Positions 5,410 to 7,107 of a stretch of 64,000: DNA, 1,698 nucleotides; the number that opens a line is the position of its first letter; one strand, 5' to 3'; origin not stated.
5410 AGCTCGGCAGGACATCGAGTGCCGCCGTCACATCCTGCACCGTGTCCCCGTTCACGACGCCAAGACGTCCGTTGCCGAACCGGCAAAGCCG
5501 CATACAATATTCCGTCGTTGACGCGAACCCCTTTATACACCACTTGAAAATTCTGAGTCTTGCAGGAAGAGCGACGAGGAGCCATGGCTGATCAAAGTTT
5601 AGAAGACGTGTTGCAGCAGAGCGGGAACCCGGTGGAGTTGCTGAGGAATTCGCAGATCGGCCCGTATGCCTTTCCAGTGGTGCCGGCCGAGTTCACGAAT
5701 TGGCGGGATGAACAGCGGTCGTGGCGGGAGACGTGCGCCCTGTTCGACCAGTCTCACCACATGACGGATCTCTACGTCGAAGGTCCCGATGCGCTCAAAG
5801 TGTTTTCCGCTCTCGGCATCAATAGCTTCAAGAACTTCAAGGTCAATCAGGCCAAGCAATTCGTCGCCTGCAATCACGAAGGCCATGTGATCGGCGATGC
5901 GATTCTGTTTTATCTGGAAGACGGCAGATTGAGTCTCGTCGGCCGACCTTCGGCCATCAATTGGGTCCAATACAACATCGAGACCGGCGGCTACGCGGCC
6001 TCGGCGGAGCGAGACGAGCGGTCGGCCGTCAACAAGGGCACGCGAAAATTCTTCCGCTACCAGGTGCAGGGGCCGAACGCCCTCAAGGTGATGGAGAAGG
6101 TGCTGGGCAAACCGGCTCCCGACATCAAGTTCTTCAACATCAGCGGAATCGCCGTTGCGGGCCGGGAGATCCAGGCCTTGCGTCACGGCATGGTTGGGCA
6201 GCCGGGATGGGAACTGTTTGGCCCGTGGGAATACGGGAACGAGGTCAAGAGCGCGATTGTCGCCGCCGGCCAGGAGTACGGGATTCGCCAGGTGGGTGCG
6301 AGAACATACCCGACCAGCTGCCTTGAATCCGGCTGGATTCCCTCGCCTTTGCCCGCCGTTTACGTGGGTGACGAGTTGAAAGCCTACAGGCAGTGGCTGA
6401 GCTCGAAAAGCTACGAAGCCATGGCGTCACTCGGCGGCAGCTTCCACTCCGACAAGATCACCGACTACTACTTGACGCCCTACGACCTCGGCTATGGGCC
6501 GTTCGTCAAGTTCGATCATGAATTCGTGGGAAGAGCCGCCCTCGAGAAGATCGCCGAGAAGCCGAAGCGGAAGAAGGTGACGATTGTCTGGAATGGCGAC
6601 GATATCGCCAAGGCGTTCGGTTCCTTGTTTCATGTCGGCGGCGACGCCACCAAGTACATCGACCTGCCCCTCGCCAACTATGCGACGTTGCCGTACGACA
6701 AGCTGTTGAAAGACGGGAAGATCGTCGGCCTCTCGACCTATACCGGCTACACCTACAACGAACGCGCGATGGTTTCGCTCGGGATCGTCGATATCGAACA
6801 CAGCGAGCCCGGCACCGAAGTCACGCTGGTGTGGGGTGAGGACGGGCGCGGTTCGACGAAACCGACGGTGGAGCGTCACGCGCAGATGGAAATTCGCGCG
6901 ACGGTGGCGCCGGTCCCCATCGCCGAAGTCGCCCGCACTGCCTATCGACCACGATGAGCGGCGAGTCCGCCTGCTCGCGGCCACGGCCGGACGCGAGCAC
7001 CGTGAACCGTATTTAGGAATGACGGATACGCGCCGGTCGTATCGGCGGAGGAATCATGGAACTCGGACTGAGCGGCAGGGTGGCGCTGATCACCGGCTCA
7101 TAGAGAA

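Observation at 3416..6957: LigM-type O-demethylase paired with the gentisate pathway instead of protocatechuate/gallate cleavage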

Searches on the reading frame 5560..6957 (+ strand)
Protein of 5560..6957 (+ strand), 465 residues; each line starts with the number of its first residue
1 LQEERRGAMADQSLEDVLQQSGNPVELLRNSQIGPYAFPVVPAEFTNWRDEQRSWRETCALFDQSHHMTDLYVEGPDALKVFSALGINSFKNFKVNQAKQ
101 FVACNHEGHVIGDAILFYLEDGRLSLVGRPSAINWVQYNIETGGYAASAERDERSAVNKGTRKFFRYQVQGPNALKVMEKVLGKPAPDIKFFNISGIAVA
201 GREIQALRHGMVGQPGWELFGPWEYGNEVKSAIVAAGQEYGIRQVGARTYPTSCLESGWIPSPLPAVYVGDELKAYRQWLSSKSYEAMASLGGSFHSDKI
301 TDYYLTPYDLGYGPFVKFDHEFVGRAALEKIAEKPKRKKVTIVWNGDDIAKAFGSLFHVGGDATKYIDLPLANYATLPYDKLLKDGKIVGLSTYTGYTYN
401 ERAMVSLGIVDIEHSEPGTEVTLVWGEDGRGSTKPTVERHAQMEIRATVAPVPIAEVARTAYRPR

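Call 3: search_protein_families(library=pfam, proteins=[window:5560-6957:+])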
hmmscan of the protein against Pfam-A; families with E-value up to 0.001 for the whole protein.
window:5560-6957:+ (465 aa): 1 family
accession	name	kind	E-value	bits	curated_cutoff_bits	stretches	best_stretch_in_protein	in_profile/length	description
PF01571.26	GCV_T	-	7e-46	157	25.6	1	30-260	9-235/255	Aminomethyltransferase folate-binding domain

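Call 4: search_protein_families(library=ncbifam, proteins=[window:5560-6957:+], max_evalue=0.001)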
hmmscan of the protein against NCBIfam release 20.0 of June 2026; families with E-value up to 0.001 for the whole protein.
window:5560-6957:+ (465 aa): 8 families
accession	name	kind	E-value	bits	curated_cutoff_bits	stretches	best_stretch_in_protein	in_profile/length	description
NF047633.1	SyrngDmethDesA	equivalog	2.1e-207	689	800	1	13-462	1-451/453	syringate O-demethylase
NF047885.1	VanMgalDeMLigM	equivalog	8.3e-186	618.4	580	1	14-464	1-455/461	vanillate/3-O-methylgallate O-demethylase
NF001567.0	PRK00389.1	subfamily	1.5e-25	89.9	300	1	41-246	27-221/359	glycine cleavage system aminomethyltransferase GcvT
TIGR01372.1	soxA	subfamily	6e-16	57.4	1164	1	49-259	647-857/996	sarcosine oxidase subunit alpha family protein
NF009133.0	PRK12486.1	equivalog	1.5e-15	57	410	1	40-244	36-231/369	dimethylsulfoniopropionate demethylase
TIGR00528.1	gcvT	equivalog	2.2e-15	56.5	235.85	1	36-256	20-231/362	glycine cleavage system aminomethyltransferase GcvT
NF053776.1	TmaoDeMthMsil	equivalog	4e-14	52.1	1100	1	52-259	422-629/763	trimethylamine N-oxide demethylase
NF010093.0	PRK13579.1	equivalog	1.9e-10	40.1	459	1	50-237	43-219/371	glycine cleavage system aminomethyltransferase GcvT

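Call 5: search_solved_structures(query=window:5560-6957:+, max_evalue=0.001, show_alignments=2)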
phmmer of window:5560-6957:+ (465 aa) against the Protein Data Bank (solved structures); distinct sequences matched with E-value up to 0.001: 16.
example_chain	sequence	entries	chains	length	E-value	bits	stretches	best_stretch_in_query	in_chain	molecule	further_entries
5x1i_A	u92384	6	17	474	7.1e-158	529.3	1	10-463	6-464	Vanillate/3-O-methylgallate O-demethylase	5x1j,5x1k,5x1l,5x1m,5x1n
5tl4_A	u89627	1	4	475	1.3e-157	528.5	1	12-463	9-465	Vanillate/3-O-methylgallate O-demethylase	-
1woo_A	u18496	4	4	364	4.1e-15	58.6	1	39-225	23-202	Aminomethyltransferase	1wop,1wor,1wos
1yx2_A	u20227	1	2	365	4.5e-10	42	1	41-249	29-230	Aminomethyltransferase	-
5l46_A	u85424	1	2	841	1.9e-08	36.6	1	167-249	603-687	Dimethylglycine dehydrogenase, mitochondrial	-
1pj5_A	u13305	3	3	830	4.4e-08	35.4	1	48-259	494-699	N,N-dimethylglycine oxidase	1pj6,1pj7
3gsi_A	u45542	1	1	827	3.5e-07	32.4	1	56-259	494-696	N,N-dimethylglycine oxidase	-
9q5a_A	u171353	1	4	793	1.2e-06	30.7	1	48-260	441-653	Trimethylamine N-oxide Demethylase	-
9q59_A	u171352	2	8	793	1.2e-06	30.7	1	48-260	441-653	trimethylamine N-oxide demethylase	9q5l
4pab_A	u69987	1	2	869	5.8e-06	28.4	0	168-249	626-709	Dimethylglycine dehydrogenase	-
4p9s_A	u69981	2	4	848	9.7e-06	27.7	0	168-249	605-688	Dimethylglycine dehydrogenase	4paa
3tfh_A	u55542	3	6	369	1.1e-05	27.6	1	37-242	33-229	GcvT-like Aminomethyltransferase protein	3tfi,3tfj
1vrq_A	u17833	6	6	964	2.1e-05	26.6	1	53-261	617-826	Sarcosine oxidase alpha subunit | Subunit alpha of sarcosine oxidase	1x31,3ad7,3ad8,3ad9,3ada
1wsr_A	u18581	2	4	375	4.6e-05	25.5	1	41-224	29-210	Aminomethyltransferase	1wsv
2gag_A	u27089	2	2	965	8.7e-05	24.5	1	51-261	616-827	heterotetrameric sarcosine oxidase alpha-subunit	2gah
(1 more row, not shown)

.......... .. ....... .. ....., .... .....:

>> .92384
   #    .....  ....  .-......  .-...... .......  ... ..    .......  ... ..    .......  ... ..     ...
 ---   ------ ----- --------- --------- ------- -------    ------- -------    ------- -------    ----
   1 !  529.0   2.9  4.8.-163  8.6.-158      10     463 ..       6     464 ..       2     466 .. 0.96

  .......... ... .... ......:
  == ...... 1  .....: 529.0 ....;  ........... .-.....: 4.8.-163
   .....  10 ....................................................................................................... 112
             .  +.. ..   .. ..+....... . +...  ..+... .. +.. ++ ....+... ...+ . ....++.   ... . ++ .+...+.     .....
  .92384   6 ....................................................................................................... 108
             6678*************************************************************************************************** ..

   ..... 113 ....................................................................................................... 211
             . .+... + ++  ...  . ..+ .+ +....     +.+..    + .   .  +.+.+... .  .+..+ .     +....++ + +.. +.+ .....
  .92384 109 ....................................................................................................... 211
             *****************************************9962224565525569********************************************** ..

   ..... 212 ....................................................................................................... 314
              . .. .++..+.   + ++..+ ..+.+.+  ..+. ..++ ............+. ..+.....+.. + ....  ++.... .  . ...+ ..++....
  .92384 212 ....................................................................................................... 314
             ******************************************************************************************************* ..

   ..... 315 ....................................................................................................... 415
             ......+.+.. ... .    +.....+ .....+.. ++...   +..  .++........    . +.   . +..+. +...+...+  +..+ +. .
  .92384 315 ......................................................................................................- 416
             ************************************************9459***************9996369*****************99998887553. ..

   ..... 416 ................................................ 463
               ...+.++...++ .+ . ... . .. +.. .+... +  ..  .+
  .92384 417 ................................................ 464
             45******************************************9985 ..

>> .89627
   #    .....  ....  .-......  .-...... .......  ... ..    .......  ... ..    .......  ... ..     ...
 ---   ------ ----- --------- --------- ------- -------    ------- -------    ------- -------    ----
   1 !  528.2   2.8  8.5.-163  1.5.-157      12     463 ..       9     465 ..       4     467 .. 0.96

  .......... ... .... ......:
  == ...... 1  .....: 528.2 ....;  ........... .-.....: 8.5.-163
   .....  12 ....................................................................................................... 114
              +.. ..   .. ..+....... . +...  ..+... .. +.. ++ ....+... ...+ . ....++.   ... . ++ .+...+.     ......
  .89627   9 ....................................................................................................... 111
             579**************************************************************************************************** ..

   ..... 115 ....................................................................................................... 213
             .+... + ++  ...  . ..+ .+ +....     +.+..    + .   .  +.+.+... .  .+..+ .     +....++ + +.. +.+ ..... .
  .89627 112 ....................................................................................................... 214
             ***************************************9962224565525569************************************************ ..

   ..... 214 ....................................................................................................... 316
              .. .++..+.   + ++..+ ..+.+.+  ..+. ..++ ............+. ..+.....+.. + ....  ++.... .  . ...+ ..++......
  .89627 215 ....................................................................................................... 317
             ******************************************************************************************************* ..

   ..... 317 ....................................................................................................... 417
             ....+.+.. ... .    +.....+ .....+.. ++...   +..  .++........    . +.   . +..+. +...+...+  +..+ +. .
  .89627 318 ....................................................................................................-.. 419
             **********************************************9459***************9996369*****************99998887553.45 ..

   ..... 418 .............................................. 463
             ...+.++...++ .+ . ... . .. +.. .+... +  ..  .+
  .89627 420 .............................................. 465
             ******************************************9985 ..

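Call 20: find_related_loci(query=window:5584-6954:+, collection=genome_contigs, flank=8000)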
Query window:5584-6954:+ (457 aa) in genome_contigs; peptide patterns used: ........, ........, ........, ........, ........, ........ (x = any residue, [..] = any of these).
598 stretches matched a pattern (row limit reached: there are more); 591 encode a relative of the query (tblastn E <= 1e-3); the best 80 are kept; 80 distinct loci.
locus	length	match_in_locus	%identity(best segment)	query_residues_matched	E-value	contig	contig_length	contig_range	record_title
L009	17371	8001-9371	85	1-457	0e+0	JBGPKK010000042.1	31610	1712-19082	MAG: Vicinamibacteria bacterium isolate OBJ_0618_7090110_288 k141_8993819_length_31610_cov_18.0727, whole genome shotgun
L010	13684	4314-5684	82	1-457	0e+0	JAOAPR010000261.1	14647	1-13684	MAG: Bryobacterales bacterium isolate RYN_19 scaffold_2308519, whole genome shotgun sequence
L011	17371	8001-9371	80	1-457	0e+0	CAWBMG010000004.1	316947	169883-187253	MAG: uncultured Acidobacteriota bacterium isolate MFD02242.bin.1.279 genome assembly, contig: contig_15583, whole genome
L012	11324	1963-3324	81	4-457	0e+0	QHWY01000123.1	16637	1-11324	MAG: Acidobacteria bacterium isolate gp5 AA68 14_1009_16_30cm_scaffold_7941_curated, whole genome shotgun sequence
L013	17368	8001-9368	78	1-456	0e+0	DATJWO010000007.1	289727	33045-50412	MAG TPA_asm: Bryobacteraceae bacterium isolate SMAG_U15101 k141_3761238, whole genome shotgun sequence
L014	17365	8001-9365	79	1-456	0e+0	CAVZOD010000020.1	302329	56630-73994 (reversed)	MAG: Bryobacterales bacterium isolate MFD05512.bin.2.139 genome assembly, contig: contig_34277, whole genome shotgun seq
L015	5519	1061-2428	78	1-456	0e+0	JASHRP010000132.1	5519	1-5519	MAG: Bryobacteraceae bacterium isolate JOPF104 JOPF_NEAR_contig_247590, whole genome shotgun sequence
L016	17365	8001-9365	77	1-456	0e+0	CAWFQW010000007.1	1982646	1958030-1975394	MAG: Bryobacterales bacterium isolate MFD00964.bin.2.210 genome assembly, contig: contig_4645, whole genome shotgun sequ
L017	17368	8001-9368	77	1-457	0e+0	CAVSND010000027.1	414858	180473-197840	MAG: uncultured Acidobacteriota bacterium isolate MFD03975.bin.1.62 genome assembly, contig: contig_8138, whole genome s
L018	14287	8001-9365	78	1-456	0e+0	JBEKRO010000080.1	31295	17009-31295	MAG: Bryobacteraceae bacterium isolate SPRUCE 512 SPRUCE_512_80, whole genome shotgun sequence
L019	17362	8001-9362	77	1-456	0e+0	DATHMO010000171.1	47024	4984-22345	MAG TPA_asm: Bryobacteraceae bacterium isolate SMAG_U12634 k141_1283005, whole genome shotgun sequence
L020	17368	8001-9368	78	1-456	0e+0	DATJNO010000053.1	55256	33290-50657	MAG TPA_asm: Bryobacteraceae bacterium isolate SMAG_U14863 k141_46219, whole genome shotgun sequence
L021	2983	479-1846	78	1-456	0e+0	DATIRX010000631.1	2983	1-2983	MAG TPA_asm: Bryobacteraceae bacterium isolate SMAG_U15914 k141_469142, whole genome shotgun sequence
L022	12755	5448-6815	77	1-457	0e+0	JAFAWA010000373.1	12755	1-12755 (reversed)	MAG: Terriglobia bacterium isolate CP_BM_RX_50 BM_RX_k147_9273754, whole genome shotgun sequence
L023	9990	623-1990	78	1-456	0e+0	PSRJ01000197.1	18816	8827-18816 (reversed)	MAG: Terriglobia bacterium isolate subdivision3 Amazon FNV 2010 0 2 1 contig_65_171089418_length18816multi5, whole genom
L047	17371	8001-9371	71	1-457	0e+0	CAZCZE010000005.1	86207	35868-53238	MAG TPA_asm: uncultured Gammaproteobacteria bacterium isolate binchicken_co31_201 genome assembly, contig: k141_5009393,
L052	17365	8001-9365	70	1-454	0e+0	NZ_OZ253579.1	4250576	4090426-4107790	MAG: Candidatus Rariloculus sp. isolate a68edd55-823a-400d-93a1-cd8b183db796 chromosome 1, complete sequence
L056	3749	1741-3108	68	1-457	0e+0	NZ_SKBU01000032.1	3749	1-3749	Rubrobacter taiwanensis strain Yellowstone NODE_32_length_3661_cov_64.002182, whole genome shotgun sequence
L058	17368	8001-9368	67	1-457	0e+0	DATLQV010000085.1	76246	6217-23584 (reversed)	MAG TPA_asm: Gaiellaceae bacterium isolate SMAG_U13887 k141_426526, whole genome shotgun sequence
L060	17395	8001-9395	67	1-457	0e+0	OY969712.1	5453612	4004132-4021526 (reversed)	MAG: uncultured Gammaproteobacteria bacterium isolate MFD02416.bin.1.163 genome assembly, chromosome: 1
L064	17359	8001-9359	67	1-454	0e+0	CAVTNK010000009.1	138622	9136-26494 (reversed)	MAG: uncultured Actinomycetes bacterium isolate MFD02242.bin.2.89 genome assembly, contig: contig_62829, whole genome sh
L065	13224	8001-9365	65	1-454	0e+0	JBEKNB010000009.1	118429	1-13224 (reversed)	MAG: Candidatus Acidiferrales bacterium isolate SPRUCE 407 SPRUCE_407_9, whole genome shotgun sequence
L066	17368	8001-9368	65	1-455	0e+0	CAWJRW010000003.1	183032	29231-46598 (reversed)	MAG: uncultured Alphaproteobacteria bacterium isolate MFD01561.bin.2.52 genome assembly, contig: contig_19897, whole gen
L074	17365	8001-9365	63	1-454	0e+0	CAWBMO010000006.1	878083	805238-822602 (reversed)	MAG: uncultured Acidobacteriota bacterium isolate MFD02242.bin.2.314 genome assembly, contig: contig_8750, whole genome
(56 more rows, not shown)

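Call 26: find_homologous_proteins(query=window:5584-6954:+, max_evalue=1e-30)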
Query window:5584-6954:+ (457 aa): 8000 proteins with E <= 1e-30 among 8000 candidates; the best 120 are listed.
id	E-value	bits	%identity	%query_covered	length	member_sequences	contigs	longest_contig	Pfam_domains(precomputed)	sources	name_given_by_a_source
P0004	0.0e+0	1044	98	100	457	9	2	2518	PF01571.27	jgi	-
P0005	1.7e-276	935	86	100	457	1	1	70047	PF01571.27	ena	-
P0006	4.0e-276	934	86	100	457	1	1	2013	PF01571.27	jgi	jgi:vanillate/3-O-methylgallate O-demethylase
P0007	8.7e-276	933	86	100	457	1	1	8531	PF01571.27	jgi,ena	-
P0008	5.1e-274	927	85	100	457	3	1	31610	PF01571.27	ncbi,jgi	jgi:vanillate/3-O-methylgallate O-demethylase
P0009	7.6e-274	926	85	100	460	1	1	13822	PF01571.27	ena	-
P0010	8.7e-270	913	84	100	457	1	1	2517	PF01571.27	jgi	jgi:vanillate/3-O-methylgallate O-demethylase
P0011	3.4e-268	908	83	100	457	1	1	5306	PF01571.27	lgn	-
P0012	7.2e-267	903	82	100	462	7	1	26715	PF01571.27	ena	-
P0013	1.3e-266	903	82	100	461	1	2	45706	PF01571.27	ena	-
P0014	8.8e-266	900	83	100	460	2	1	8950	PF01571.27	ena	-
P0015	1.0e-265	900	81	100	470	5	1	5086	PF01571.27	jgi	jgi:glycine cleavage system aminomethyltransferase T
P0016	6.8e-265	897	81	100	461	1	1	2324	PF01571.27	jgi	jgi:vanillate/3-O-methylgallate O-demethylase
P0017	1.7e-261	886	90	92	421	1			PF01571.27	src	-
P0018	2.0e-261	886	81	100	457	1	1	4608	PF01571.27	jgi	jgi:vanillate/3-O-methylgallate O-demethylase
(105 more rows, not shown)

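Call 27: find_encoding_contigs(protein=P0005, flank=8000, max_places=2)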
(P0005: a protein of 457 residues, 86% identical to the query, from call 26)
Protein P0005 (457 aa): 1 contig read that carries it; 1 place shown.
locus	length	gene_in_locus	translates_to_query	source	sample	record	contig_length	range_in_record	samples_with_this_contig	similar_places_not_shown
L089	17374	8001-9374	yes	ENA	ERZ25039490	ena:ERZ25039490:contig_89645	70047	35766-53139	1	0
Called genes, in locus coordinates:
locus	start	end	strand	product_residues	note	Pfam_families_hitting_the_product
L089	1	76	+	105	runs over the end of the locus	-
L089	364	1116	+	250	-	PF25183:OMP_b-brl_4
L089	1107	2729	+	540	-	PF25183:OMP_b-brl_4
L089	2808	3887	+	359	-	PF00753:Lactamase_B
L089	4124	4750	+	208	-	-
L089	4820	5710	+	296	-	-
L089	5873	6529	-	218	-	PF07883:Cupin_2 (weak)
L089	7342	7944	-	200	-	-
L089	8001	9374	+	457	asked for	PF01571:GCV_T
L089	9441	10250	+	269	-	PF00106:adh_short, PF08659:KR, PF13561:adh_short_C2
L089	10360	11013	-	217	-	-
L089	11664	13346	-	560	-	PF13620:CarboxypepD_reg, PF13715:CarbopepD_reg_2 (weak), PF17210:SdrD_B (faint)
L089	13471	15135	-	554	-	PF01839:FG-GAP (faint), PF13517:FG-GAP_3, PF07593:UnbV_ASPIC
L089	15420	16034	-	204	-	-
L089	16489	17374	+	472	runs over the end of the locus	PF07995:GSDH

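Call 28: find_encoding_contigs(protein=P0012, flank=8000, max_places=2)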
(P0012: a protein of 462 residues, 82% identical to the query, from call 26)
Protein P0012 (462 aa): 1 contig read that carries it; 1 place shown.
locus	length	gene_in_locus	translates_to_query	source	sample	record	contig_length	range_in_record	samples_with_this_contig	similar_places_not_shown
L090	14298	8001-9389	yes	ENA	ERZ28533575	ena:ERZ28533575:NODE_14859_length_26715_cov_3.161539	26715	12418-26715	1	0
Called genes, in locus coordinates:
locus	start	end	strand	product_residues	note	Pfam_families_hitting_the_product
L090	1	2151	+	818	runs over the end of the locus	PF01011:PQQ, PF13360:PQQ_2 (weak)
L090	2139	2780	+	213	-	-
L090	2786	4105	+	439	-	-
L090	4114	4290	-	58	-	-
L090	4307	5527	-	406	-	PF07690:MFS_1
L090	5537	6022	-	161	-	PF07883:Cupin_2 (faint)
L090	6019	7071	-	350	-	PF02311:AraC_binding (faint), PF07883:Cupin_2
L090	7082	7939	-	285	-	PF01557:FAA_hydrolase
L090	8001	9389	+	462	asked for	PF01571:GCV_T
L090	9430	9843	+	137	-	PF07883:Cupin_2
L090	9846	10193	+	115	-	-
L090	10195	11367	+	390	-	PF00174:Oxidored_molyb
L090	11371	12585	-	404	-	PF07690:MFS_1, PF12832:MFS_1_like (faint)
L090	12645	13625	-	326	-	PF05368:NmrA, PF13460:NAD_binding_10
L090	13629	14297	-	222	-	?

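Call 29: find_encoding_contigs(protein=P0013, flank=8000, max_places=2)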
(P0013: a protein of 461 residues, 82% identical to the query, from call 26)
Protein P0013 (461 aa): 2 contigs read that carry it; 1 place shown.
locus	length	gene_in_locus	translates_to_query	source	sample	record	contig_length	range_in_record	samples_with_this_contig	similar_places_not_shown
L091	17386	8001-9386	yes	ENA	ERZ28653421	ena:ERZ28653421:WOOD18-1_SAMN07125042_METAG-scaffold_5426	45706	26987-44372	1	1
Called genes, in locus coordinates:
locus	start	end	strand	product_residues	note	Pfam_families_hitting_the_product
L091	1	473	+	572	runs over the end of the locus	PF01011:PQQ, PF13360:PQQ_2 (weak)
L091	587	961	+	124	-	-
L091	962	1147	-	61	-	-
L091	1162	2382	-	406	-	PF07690:MFS_1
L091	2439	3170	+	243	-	-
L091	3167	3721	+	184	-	PF28474:DUF8412, PF13376:OmdA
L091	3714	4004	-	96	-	-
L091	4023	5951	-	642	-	PF01011:PQQ, PF13360:PQQ_2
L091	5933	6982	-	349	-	PF02311:AraC_binding (faint), PF07883:Cupin_2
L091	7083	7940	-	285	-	PF01557:FAA_hydrolase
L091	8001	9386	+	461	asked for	PF01571:GCV_T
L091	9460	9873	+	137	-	PF07883:Cupin_2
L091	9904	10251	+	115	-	-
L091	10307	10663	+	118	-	-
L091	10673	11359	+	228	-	PF00702:Hydrolase, PF13419:HAD_2, PF13242:Hydrolase_like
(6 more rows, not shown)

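Call 62: search_dna_similar(query=window:5584-6954:+, collection=plasmids, mode=protein, max_evalue=1e-50, max_rows=40)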
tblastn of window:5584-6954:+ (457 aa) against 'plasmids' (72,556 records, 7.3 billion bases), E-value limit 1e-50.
Records with a match: 78; places in all: 92; records where one place covers at least 80% of the query: 78.
Best place of each record, by identity: 60-80% 5; <60% 73.
By first word of the organism name: Rhizobium 24; Agrobacterium 22; Sphingobium 6; Novosphingobium 4; Rhodococcus 3; Bosea 3; Mesorhizobium 2; Croceicoccus 2; Halobellus 2; Methylocella 2; and 8 more.
By predicted mobility (MOB-suite, as given by PLSDB): conjugative 38; non-mobilizable 37; mobilizable 3.
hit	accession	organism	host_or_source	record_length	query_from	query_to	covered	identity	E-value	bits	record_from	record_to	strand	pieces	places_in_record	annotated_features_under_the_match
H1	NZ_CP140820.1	Rhizobium johnstonii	Trifolium pratense,whole organism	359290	1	454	99%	60.0%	0e+0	587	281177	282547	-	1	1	aminomethyl transferase family protein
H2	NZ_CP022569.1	Rhizobium leguminosarum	Root nodule,Pisum sativum root-nodule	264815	1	454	99%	60.0%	0e+0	586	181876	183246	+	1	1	glycine cleavage system protein T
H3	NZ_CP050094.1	Rhizobium leguminosarum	Trifolium pratense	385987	1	454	99%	60.0%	0e+0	585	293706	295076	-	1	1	aminomethyl transferase family protein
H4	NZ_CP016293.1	Rhizobium leguminosarum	Vavilovia formosa,cell culture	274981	1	454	99%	60.0%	0e+0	585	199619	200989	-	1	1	glycine cleavage system protein T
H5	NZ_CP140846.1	Rhizobium johnstonii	Trifolium pratense,whole organism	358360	1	454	99%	60.0%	0e+0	583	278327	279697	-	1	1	glycine cleavage system protein T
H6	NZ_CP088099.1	Rhizobium sp. SU303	cell culture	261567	1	454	99%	59.8%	0e+0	582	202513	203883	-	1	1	aminomethyl transferase family protein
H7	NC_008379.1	Rhizobium johnstonii 3841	-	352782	1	454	99%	59.6%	0e+0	581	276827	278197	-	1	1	glycine cleavage system protein T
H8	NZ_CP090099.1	Rhizobium leguminosarum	Trifolium pratense,Cell culture,Plant ...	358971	1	454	99%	59.6%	0e+0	581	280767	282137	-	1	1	glycine cleavage system protein T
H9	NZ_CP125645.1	Rhizobium sp. BT03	Phaseolus vulgaris,Pure culture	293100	1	454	99%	59.6%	0e+0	580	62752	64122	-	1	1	aminomethyl transferase family protein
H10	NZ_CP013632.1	Rhizobium sp. N324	Phaseolus vulgaris,Whole ...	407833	1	454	99%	59.6%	0e+0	579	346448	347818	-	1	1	aminomethyltransferase family protein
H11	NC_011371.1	Rhizobium leguminosarum bv. trifolii WSM2304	-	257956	1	454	99%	59.4%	0e+0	584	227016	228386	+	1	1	aminomethyltransferase family protein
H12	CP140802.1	Rhizobium johnstonii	Trifolium pratense,whole organism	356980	1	454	99%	59.4%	0e+0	578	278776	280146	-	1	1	aminomethyl transferase family protein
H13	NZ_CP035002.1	Rhizobium acidisoli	Phaseolus vulgaris,root nodule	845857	1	454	99%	59.2%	0e+0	580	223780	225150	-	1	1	glycine cleavage system protein T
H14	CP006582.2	Mesorhizobium huakuii 7653R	Rice field soil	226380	4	454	99%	59.1%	7e-180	565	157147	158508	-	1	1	aminomethyl transferase family protein | nitronate monooxygenase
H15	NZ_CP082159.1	Rhodococcus opacus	bacterial isolate,soil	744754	1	455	100%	54.6%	2e-159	506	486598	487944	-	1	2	aminomethyl transferase family protein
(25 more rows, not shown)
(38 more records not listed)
